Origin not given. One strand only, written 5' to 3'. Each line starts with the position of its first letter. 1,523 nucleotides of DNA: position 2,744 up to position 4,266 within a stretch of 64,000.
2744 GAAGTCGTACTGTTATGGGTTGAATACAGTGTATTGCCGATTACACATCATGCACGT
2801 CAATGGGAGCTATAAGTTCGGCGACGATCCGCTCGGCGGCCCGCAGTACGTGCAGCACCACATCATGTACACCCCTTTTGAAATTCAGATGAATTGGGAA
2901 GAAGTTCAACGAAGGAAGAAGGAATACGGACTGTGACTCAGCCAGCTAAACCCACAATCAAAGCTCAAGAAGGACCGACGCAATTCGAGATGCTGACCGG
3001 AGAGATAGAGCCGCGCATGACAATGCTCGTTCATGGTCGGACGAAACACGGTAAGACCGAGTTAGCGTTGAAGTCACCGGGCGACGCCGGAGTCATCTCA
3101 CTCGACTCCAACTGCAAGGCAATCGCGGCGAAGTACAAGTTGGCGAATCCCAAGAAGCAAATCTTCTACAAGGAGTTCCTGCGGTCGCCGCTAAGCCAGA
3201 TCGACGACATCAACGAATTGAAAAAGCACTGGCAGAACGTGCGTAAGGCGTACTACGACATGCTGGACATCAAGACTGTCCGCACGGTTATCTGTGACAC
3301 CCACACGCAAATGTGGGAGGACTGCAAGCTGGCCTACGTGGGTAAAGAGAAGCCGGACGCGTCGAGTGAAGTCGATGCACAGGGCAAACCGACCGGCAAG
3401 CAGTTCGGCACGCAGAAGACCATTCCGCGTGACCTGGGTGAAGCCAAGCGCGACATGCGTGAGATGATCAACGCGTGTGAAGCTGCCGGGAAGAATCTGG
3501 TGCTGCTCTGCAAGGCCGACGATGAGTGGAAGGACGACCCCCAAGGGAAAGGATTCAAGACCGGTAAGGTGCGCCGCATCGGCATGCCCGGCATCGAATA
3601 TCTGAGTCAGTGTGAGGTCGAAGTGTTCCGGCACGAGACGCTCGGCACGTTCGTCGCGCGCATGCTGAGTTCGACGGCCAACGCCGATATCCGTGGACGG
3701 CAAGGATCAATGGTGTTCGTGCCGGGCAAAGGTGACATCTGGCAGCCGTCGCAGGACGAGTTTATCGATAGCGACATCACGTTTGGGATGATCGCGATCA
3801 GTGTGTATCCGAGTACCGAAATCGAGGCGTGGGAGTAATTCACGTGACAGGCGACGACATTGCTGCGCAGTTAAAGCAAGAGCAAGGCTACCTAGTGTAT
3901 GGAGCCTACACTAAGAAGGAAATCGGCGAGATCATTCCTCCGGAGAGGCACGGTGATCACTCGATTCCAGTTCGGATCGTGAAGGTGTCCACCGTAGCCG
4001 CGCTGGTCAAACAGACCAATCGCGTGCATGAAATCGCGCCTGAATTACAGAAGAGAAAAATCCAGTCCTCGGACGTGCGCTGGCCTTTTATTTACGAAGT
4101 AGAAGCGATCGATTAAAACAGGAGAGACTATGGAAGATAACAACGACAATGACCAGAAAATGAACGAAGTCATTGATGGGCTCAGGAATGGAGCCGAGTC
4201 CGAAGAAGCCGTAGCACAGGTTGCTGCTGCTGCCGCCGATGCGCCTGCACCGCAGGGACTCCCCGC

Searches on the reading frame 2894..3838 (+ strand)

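Call 34: search_protein_families(library=pfam, proteins=[window:2894-3838:+], max_evalue=0.001)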
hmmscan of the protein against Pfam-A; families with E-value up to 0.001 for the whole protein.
window:2894-3838:+ (314 aa): 1 family
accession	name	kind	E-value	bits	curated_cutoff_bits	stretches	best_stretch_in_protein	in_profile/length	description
PF13479.12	AAA_24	-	1.1e-07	32.4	27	1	43-219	4-141/195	AAA domain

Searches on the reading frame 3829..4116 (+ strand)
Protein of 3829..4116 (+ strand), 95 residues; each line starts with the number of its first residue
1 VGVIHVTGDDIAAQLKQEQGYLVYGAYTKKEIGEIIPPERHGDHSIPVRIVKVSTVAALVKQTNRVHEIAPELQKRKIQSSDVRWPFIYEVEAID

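Call 75: search_protein_families(library=pfam, alignment_id=A5, max_evalue=0.001)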
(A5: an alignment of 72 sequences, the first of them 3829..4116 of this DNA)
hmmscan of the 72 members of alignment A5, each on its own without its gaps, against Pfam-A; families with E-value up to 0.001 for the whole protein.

A. member 1, window:3829-4116:+ (95 aa): 0 families

B. families by the number of members that match (of 72 scanned): 5 families
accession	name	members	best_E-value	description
PF07866.17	DUF1653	1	1.2e-17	Protein of unknown function (DUF1653)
PF01145.31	Band_7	1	2.9e-12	SPFH domain / Band 7 family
PF20137.4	DUF6527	1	6e-10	Family of unknown function (DUF6527)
PF23549.1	Zn_ribbon_GRF_2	1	0.0001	GRF-like zinc ribbon domain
PF06839.17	Zn_ribbon_GRF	1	0.00022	GRF zinc finger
